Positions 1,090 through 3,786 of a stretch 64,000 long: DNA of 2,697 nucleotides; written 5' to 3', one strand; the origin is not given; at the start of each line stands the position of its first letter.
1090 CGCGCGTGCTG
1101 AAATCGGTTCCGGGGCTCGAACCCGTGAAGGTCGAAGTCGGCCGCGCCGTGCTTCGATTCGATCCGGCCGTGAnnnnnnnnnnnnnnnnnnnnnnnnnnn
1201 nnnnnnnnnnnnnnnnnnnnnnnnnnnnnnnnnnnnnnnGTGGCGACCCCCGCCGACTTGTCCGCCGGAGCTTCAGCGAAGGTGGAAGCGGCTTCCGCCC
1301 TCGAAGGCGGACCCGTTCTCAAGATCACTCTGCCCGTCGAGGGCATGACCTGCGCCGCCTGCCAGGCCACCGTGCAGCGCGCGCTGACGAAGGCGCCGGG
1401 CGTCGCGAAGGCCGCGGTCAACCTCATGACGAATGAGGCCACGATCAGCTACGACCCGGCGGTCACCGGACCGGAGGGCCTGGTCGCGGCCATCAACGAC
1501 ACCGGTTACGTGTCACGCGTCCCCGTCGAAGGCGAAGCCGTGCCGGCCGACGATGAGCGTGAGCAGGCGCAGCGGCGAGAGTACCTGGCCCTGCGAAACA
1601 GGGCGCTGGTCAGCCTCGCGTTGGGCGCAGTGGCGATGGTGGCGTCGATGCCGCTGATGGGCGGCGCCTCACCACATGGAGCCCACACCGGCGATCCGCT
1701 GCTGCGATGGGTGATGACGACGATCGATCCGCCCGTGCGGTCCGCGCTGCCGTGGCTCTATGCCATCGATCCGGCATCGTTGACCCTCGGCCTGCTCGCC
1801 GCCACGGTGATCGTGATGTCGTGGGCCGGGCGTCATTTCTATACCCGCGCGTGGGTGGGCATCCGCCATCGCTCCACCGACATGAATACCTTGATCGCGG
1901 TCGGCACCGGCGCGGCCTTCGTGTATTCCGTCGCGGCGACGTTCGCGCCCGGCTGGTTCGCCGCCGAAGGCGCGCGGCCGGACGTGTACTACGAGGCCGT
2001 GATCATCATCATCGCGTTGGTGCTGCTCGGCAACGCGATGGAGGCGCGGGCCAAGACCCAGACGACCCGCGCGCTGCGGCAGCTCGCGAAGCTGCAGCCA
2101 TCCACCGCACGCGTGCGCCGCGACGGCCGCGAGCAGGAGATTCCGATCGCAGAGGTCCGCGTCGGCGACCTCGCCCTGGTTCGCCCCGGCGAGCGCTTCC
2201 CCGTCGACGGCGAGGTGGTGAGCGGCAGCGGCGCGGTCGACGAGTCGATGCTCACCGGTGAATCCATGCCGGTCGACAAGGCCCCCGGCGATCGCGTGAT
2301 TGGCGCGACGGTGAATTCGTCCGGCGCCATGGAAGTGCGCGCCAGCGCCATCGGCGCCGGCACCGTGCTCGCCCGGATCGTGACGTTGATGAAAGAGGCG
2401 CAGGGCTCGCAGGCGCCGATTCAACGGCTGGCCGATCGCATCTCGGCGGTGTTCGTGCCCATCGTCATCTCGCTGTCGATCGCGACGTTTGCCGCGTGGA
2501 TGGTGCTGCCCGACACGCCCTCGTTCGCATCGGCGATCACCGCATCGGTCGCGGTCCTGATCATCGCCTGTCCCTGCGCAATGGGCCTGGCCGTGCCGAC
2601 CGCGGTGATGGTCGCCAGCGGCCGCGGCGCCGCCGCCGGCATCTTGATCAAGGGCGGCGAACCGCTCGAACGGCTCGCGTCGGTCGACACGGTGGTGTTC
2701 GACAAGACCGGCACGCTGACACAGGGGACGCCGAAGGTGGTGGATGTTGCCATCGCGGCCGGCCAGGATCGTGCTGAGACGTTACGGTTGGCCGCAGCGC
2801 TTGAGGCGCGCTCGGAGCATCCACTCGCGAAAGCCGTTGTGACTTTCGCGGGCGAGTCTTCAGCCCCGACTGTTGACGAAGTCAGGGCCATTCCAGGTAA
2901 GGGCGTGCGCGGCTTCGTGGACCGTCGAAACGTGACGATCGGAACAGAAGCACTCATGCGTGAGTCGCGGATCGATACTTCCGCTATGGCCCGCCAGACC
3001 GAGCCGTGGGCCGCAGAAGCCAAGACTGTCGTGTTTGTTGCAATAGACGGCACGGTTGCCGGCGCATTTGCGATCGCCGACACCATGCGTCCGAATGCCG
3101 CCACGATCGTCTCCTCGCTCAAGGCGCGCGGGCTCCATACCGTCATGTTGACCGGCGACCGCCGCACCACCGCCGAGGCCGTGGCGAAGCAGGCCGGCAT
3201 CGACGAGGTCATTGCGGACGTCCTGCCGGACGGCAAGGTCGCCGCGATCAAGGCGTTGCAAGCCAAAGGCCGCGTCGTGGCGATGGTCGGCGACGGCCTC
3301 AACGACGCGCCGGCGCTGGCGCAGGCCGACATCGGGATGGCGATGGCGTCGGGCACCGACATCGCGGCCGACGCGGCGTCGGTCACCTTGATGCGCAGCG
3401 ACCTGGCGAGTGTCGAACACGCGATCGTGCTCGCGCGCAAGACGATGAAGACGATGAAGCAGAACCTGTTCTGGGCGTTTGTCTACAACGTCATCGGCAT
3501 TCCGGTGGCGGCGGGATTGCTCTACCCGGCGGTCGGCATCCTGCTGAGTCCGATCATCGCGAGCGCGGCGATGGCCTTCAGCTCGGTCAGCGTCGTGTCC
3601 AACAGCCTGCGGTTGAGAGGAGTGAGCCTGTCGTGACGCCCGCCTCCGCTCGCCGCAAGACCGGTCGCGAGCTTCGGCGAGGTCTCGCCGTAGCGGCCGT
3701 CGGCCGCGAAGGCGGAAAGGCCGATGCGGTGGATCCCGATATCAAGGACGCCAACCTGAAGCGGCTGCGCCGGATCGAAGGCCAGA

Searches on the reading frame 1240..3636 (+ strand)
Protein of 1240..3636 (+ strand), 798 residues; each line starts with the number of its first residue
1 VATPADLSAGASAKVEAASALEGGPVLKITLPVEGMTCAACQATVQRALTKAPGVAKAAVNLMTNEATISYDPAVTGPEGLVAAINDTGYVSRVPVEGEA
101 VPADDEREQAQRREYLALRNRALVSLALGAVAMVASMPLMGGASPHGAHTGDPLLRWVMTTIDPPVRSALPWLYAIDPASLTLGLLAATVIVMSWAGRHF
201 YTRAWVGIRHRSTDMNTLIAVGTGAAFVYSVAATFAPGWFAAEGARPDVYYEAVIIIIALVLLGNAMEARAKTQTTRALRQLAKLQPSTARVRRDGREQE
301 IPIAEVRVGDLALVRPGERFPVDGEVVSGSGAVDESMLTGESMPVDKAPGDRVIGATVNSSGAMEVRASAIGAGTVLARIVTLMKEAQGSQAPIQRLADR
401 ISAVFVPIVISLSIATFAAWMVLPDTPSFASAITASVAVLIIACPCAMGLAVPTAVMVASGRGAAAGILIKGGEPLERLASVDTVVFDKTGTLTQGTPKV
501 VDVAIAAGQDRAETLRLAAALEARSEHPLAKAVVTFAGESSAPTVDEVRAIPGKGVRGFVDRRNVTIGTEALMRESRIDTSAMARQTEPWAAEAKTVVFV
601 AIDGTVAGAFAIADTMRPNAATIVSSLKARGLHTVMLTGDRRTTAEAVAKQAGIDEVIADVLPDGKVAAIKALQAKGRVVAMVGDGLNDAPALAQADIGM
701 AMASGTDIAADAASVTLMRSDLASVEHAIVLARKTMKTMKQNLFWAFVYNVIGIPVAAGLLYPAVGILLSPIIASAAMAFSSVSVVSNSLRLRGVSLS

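Call 46: search_protein_families(library=pfam, proteins=[window:1240-3636:+])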
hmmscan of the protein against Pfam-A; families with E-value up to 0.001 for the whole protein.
window:1240-3636:+ (798 aa): 5 families
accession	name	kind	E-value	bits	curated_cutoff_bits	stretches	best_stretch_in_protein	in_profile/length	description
PF00122.25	E1-E2_ATPase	-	5.1e-58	196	28.1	1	284-464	1-179/181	E1-E2 ATPase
PF00702.32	Hydrolase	-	1.5e-39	136.9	26.4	1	482-697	1-191/191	haloacid dehalogenase-like hydrolase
PF00403.32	HMA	-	9.7e-16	58.3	24.8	1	30-90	1-61/62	Heavy-metal-associated domain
PF12710.13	HAD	-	8.4e-06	26.8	27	1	598-693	77-188/189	haloacid dehalogenase-like hydrolase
PF08282.18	Hydrolase_3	-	0.00012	22.4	20.9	1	670-729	196-255/255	haloacid dehalogenase-like hydrolase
